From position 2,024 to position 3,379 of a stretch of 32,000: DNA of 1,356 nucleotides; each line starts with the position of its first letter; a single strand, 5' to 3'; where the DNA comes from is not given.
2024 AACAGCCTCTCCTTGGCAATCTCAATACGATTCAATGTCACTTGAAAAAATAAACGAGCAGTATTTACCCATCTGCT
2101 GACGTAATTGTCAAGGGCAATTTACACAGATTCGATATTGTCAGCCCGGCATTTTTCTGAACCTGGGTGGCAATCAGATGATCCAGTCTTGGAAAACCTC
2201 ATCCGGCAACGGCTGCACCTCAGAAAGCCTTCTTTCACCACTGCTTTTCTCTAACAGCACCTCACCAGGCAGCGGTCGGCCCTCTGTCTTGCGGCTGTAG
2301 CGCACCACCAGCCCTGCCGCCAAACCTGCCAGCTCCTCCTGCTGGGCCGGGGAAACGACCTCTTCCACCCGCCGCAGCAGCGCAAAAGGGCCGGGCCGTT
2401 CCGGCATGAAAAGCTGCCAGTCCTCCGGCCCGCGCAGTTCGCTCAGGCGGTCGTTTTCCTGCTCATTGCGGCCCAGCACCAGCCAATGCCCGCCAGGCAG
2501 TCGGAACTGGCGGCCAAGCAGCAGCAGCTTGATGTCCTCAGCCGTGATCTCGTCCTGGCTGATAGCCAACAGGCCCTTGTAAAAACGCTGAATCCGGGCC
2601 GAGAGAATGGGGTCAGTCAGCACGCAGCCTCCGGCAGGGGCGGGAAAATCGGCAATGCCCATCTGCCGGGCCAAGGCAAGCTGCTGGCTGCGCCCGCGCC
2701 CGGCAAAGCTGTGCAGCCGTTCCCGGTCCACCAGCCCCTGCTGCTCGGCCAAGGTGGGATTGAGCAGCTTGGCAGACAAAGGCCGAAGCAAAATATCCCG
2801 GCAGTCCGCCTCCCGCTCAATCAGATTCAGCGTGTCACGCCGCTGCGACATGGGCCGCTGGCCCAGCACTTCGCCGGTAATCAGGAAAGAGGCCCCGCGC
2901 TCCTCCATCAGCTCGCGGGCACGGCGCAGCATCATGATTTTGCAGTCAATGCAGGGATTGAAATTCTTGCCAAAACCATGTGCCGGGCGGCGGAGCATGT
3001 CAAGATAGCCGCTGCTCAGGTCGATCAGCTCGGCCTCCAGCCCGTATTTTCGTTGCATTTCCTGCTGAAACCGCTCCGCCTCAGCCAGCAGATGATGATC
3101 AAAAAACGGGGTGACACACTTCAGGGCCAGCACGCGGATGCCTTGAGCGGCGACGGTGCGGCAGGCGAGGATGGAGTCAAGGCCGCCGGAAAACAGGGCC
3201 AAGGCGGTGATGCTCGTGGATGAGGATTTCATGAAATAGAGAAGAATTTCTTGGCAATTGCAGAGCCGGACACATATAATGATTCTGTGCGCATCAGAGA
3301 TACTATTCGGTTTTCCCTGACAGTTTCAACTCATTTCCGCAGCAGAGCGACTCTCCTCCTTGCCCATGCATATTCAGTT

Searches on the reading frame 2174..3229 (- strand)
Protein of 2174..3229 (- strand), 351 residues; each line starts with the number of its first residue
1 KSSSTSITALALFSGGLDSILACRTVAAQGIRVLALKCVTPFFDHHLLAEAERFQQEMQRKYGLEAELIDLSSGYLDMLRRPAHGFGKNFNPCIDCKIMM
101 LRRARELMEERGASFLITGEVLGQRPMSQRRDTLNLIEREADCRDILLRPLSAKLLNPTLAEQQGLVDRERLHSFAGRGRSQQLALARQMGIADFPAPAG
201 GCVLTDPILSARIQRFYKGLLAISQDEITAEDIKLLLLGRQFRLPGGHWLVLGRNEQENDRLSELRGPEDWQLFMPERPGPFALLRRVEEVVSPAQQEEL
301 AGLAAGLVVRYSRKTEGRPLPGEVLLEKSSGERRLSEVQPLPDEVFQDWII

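Call 35: search_protein_families(library=pfam, proteins=[window:2174-3229:-], max_evalue=0.00001)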
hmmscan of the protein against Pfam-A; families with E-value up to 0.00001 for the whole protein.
window:2174-3229:- (351 aa): 2 families
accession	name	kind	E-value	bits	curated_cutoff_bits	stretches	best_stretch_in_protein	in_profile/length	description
PF18297.6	NFACT-R_2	-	5e-11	43.1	26.9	1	239-350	1-104/104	NFACT protein RNA binding domain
PF02568.20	ThiI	-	3.1e-10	40.4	20.5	1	5-151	2-144/197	Thiamine biosynthesis protein (ThiI)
